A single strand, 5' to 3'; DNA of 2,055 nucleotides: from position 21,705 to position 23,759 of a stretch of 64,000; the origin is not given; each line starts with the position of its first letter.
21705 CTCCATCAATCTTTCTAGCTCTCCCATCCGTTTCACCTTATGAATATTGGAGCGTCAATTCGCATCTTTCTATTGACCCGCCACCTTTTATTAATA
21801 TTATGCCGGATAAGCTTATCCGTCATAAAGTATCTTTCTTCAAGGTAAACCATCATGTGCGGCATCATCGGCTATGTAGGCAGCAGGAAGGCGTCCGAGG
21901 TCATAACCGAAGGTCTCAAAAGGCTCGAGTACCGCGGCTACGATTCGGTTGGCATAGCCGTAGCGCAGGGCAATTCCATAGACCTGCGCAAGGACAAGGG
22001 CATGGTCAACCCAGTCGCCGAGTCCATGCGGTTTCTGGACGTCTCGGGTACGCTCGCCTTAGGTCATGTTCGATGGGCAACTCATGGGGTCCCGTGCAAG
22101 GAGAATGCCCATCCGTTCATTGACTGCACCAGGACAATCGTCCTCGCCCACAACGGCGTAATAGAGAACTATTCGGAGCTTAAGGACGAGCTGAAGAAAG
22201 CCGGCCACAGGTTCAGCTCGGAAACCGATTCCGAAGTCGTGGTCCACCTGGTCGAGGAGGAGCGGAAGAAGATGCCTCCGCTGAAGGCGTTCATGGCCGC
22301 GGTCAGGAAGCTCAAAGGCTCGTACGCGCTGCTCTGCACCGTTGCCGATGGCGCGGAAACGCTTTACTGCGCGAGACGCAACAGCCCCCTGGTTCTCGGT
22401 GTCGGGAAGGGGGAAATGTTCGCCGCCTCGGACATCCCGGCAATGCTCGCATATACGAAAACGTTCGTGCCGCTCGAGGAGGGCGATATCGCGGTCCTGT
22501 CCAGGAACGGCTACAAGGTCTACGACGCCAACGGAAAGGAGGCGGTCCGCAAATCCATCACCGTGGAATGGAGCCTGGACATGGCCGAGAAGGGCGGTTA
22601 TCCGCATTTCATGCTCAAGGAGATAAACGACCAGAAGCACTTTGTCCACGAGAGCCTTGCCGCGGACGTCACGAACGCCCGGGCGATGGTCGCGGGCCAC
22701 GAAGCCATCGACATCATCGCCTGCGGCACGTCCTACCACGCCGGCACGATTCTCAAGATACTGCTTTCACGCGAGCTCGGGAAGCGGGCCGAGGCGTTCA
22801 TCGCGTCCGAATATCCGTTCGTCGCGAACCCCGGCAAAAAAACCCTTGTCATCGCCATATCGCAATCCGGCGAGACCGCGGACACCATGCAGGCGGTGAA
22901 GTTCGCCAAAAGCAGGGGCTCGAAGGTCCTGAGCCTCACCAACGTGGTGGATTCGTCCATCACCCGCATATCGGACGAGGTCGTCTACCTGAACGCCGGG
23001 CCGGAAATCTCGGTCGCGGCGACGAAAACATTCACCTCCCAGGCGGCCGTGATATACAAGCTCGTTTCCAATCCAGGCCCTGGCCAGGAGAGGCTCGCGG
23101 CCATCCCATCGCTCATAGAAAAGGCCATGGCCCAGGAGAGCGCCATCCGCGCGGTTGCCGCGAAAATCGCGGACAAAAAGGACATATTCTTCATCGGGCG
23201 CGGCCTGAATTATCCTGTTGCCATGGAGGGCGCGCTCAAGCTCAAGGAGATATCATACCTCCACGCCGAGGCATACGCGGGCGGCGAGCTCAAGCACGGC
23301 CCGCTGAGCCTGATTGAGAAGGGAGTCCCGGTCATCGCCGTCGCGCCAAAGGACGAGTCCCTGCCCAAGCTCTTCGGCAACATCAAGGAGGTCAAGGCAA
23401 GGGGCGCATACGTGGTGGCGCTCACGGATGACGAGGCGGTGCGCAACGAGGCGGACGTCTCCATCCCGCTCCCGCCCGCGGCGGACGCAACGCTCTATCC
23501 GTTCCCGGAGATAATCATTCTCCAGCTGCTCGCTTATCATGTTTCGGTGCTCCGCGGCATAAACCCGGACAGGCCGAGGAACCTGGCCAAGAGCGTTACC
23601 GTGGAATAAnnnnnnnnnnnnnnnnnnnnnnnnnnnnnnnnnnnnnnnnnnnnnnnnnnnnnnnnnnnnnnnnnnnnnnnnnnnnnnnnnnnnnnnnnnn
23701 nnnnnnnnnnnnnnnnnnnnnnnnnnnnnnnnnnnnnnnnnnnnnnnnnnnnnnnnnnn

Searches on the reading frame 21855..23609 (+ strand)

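Call 13: search_protein_families(library=ncbifam, proteins=[window:21855-23609:+])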
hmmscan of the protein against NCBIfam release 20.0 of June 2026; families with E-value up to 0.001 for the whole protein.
window:21855-23609:+ (584 aa): 24 families
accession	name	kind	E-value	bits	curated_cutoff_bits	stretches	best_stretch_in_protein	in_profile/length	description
NF001484.0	PRK00331.1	subfamily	5.6e-217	721.9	381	1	1-584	1-601/601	isomerizing glutamine--fructose-6-phosphate transaminase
TIGR01135.1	glmS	equivalog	2.2e-214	713.4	418.05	1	2-584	1-607/607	glutamine--fructose-6-phosphate transaminase (isomerizing)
NF046059.1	NagB_SO3506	equivalog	3.4e-42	145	430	1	283-579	39-325/330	glucosamine-6-phosphate deaminase NagB-II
TIGR01134.1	purF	equivalog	1e-36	127.2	350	1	2-225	1-227/432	amidophosphoribosyltransferase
NF041128.1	glucosaP_deam_GlmD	equivalog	7.4e-35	120.7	580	1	285-581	34-321/323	glucosamine-6-phosphate deaminase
TIGR01536.1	asn_synth_AEB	equivalog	7.8e-16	58.2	267.1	1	2-202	1-171/517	asparagine synthase (glutamine-hydrolyzing)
NF008481.0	PRK11382.1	equivalog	1.1e-14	54.5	430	1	282-576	44-333/340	fructoselysine 6-phosphate deglycase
TIGR02815.1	agaS_fam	subfamily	4.2e-14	52.3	529.2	1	287-575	45-355/372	putative sugar isomerase, AgaS family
NF006949.0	PRK09431.1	equivalog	5.6e-13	48.3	499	1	65-225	42-193/554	asparagine synthase B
TIGR03104.1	trio_amidotrans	equivalog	1.1e-11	43.8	570.1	1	63-199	39-167/589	N-acetylglutaminylglutamine amidotransferase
NF040776.2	AlsR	equivalog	3.6e-10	39.2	400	1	331-380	179-228/279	transcriptional repressor AlsR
TIGR02128.1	G6PI_arch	equivalog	9.1e-09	34.7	213.9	1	273-362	12-100/308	bifunctional phosphoglucose/phosphomannose isomerase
TIGR03127.2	RuMP_HxlB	equivalog_domain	9.3e-09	35.4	160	1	327-388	71-132/178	6-phospho-3-hexuloisomerase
TIGR03108.1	eps_aminotran_1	hypoth_equivalog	9.6e-09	34.5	816.9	1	66-138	43-113/628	XrtA/PEP-CTERM system amidotransferase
NF008458.0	PRK11337.1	equivalog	2.7e-08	33.1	378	1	329-378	189-238/293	MurR/RpiR family transcriptional regulator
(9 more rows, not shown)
